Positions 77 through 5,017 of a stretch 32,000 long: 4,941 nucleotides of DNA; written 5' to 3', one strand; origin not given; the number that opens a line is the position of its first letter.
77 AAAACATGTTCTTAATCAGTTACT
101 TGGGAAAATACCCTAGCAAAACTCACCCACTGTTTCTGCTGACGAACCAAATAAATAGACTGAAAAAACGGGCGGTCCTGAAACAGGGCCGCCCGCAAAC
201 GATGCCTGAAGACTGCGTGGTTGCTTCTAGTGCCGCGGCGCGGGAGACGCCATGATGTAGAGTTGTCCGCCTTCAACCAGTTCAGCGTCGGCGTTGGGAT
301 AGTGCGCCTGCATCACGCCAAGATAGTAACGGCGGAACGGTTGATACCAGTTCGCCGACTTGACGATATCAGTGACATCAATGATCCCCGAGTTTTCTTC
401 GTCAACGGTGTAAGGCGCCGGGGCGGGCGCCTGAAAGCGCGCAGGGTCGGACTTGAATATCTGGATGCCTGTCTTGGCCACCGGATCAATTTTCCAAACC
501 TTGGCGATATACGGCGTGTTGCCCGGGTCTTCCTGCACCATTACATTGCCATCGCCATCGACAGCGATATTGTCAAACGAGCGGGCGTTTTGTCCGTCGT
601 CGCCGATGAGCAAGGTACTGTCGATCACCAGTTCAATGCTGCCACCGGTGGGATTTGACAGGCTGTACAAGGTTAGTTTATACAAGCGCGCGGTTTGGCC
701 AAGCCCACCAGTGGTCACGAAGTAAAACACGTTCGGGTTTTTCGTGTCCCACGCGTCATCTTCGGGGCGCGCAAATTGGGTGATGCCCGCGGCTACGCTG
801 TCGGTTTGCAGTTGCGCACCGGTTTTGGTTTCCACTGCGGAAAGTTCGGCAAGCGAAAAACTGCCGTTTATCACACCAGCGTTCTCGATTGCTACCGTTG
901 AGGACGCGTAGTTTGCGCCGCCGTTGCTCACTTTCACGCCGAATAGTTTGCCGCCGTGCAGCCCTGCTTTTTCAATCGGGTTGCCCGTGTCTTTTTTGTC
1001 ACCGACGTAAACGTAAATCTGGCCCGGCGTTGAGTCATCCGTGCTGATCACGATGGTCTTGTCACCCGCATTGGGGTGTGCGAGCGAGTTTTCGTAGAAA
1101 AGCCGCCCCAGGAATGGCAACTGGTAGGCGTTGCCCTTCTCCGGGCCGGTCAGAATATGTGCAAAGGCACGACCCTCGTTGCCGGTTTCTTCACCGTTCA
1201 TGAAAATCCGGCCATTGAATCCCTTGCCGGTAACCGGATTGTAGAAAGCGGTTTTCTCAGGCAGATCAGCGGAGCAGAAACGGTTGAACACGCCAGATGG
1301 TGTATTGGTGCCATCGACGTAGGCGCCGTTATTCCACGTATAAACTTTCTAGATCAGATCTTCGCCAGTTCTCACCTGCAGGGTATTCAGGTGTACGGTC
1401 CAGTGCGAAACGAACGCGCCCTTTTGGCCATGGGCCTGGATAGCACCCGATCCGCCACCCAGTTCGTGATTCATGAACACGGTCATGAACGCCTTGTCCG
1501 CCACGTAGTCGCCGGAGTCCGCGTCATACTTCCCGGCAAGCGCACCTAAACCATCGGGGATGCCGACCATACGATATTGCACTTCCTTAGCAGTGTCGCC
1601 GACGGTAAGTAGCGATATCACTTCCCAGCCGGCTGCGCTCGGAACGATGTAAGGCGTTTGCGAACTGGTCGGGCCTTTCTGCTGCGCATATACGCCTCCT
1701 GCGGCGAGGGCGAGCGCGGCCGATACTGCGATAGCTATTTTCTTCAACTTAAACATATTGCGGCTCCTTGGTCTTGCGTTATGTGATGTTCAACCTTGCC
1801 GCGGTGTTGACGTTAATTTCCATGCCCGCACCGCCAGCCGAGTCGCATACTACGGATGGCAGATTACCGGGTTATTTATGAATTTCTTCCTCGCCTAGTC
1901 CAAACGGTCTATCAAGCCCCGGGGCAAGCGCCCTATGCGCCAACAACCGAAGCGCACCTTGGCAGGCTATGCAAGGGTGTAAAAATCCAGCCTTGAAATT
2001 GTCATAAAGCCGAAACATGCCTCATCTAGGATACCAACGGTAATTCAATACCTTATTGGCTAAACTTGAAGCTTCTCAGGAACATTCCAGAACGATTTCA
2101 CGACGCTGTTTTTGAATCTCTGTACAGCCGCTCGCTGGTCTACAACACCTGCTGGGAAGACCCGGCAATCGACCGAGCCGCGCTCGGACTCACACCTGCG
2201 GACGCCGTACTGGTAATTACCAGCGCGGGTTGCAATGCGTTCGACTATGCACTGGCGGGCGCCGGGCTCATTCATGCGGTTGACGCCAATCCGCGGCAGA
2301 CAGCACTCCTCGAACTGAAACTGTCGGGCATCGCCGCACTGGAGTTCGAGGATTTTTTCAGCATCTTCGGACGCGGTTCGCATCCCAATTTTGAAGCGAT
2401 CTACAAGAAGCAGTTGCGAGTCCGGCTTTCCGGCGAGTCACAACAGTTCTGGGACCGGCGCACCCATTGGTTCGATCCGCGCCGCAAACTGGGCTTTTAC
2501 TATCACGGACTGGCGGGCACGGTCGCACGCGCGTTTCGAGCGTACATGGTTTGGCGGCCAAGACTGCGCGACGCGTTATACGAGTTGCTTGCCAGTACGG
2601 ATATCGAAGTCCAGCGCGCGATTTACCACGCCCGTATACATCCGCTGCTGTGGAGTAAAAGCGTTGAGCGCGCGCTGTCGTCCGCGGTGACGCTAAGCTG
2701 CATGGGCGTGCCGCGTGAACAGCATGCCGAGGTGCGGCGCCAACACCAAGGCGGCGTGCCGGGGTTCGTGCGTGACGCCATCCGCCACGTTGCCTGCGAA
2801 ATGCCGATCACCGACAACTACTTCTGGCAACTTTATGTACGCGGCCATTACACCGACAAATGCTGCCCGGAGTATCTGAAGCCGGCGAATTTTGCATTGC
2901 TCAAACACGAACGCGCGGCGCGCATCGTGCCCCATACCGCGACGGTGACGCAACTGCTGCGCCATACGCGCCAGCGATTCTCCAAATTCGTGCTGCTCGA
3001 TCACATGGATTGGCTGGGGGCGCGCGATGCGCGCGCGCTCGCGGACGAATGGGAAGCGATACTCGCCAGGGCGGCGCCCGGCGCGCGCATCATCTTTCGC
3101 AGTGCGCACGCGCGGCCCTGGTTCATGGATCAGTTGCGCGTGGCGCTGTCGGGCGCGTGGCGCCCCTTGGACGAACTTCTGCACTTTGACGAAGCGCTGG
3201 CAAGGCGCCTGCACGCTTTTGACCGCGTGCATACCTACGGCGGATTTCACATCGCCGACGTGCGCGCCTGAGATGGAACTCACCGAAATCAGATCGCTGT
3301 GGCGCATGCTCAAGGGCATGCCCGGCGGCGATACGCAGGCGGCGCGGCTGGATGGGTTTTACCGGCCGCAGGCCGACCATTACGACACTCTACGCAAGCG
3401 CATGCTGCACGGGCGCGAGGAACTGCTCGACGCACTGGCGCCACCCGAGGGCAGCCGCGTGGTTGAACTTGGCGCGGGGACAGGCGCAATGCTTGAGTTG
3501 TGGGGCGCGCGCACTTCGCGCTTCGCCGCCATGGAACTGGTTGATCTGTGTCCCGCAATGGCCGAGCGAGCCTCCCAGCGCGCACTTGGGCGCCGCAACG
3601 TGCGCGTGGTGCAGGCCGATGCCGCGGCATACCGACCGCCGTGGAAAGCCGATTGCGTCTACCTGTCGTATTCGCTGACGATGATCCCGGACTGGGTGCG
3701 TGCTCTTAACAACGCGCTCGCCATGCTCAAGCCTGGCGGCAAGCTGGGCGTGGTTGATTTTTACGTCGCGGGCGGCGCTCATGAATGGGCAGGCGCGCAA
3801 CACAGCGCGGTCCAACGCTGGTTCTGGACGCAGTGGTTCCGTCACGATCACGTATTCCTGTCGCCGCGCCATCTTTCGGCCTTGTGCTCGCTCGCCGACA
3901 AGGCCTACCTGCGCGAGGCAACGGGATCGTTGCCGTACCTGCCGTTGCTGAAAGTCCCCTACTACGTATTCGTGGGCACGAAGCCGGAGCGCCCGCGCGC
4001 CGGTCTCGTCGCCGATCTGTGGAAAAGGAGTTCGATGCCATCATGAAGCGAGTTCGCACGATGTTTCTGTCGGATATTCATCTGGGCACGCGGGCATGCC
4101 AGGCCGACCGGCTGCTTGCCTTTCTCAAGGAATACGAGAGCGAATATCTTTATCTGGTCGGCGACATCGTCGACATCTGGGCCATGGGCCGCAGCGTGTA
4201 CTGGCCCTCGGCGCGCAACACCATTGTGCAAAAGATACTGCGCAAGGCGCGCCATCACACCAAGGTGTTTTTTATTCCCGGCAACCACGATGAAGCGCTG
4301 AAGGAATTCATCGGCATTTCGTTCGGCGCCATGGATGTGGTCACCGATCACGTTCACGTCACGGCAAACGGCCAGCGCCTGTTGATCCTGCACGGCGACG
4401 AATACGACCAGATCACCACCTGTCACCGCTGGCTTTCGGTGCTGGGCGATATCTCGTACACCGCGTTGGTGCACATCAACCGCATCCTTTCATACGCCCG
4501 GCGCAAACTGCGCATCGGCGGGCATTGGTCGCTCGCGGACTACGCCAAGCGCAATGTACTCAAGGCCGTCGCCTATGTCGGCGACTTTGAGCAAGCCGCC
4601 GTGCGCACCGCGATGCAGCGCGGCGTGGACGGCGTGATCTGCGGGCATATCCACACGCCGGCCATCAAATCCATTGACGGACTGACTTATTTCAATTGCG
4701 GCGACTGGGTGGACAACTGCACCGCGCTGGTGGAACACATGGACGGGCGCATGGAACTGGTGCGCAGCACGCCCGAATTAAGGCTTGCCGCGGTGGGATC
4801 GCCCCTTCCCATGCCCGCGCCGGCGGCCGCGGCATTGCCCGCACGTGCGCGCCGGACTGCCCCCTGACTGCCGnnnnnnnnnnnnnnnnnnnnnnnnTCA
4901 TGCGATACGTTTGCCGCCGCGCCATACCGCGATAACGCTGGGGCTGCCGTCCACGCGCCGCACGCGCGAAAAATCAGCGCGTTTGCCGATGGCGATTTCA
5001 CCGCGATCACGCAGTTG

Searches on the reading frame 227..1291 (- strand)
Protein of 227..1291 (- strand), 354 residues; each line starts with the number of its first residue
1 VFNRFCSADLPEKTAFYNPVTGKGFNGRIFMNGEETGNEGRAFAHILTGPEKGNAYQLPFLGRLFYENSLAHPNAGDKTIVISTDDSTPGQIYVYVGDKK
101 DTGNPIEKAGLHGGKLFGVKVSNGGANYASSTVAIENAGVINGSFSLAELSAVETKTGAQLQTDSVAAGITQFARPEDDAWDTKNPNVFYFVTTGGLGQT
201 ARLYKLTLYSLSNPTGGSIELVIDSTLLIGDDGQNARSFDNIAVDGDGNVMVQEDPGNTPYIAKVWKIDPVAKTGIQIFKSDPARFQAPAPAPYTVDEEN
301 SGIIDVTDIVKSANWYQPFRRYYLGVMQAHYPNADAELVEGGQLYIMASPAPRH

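Call 46: search_protein_families(library=pfam, proteins=[window:227-1291:-], max_evalue=0.001)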
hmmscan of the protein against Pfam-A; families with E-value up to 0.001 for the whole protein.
window:227-1291:- (354 aa): 1 family
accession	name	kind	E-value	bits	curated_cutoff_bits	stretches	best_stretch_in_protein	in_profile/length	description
PF05787.19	PhoX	-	3.3e-07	30.3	24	1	58-257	231-449/515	Alkaline phosphatase PhoX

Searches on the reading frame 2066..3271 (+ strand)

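Call 46: search_protein_families(library=pfam, proteins=[window:2066-3271:+], max_evalue=0.001)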
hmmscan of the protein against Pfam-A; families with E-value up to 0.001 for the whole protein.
window:2066-3271:+ (401 aa): 1 family
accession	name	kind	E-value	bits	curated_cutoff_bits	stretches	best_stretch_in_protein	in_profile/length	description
PF11899.13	DUF3419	-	1.9e-110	370.1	28.2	1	19-397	5-383/385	Protein of unknown function (DUF3419)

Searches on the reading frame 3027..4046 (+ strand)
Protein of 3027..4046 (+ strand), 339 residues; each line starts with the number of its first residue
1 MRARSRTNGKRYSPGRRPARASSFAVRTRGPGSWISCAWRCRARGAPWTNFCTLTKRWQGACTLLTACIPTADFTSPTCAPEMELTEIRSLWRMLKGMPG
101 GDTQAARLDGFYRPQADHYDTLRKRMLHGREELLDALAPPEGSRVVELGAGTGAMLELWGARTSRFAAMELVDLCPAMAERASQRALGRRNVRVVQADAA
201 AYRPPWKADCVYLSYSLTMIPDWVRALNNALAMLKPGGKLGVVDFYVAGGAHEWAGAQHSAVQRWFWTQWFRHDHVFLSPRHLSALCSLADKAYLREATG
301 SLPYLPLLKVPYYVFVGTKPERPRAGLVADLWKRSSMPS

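Call 46: search_protein_families(library=pfam, proteins=[window:3027-4046:+], max_evalue=0.001)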
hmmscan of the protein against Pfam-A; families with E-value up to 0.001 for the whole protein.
window:3027-4046:+ (339 aa): 6 families
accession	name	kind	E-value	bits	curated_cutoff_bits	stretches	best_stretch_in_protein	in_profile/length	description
PF13489.12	Methyltransf_23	-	1.3e-17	64.5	27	1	125-287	8-154/164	Methyltransferase domain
PF13649.12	Methyltransf_25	-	9.1e-13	49.2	27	1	145-238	1-97/97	Methyltransferase domain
PF08242.18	Methyltransf_12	-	9.8e-12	45.9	30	1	146-240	1-98/98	Methyltransferase domain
PF08241.18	Methyltransf_11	-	1.3e-11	45.5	21.2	1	147-240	2-93/95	Methyltransferase domain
PF01209.24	Ubie_methyltran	-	1.3e-08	34.9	20.1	1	132-245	38-154/233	ubiE/COQ5 methyltransferase family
PF13847.12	Methyltransf_31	-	2.8e-06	27.5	27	1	142-246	4-113/145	Methyltransferase domain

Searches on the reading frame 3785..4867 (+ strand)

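Call 46: search_protein_families(library=pfam, proteins=[window:3785-4867:+], max_evalue=0.001)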
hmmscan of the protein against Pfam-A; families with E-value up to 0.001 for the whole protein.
window:3785-4867:+ (360 aa): 2 families
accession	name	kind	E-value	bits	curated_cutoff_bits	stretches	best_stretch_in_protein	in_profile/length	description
PF00149.33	Metallophos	-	9.6e-13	49.4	21.5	1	91-292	2-191/191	Calcineurin-like phosphoesterase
PF12850.12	Metallophos_2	-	1.9e-10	41.4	27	1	93-308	4-135/154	Calcineurin-like phosphoesterase superfamily domain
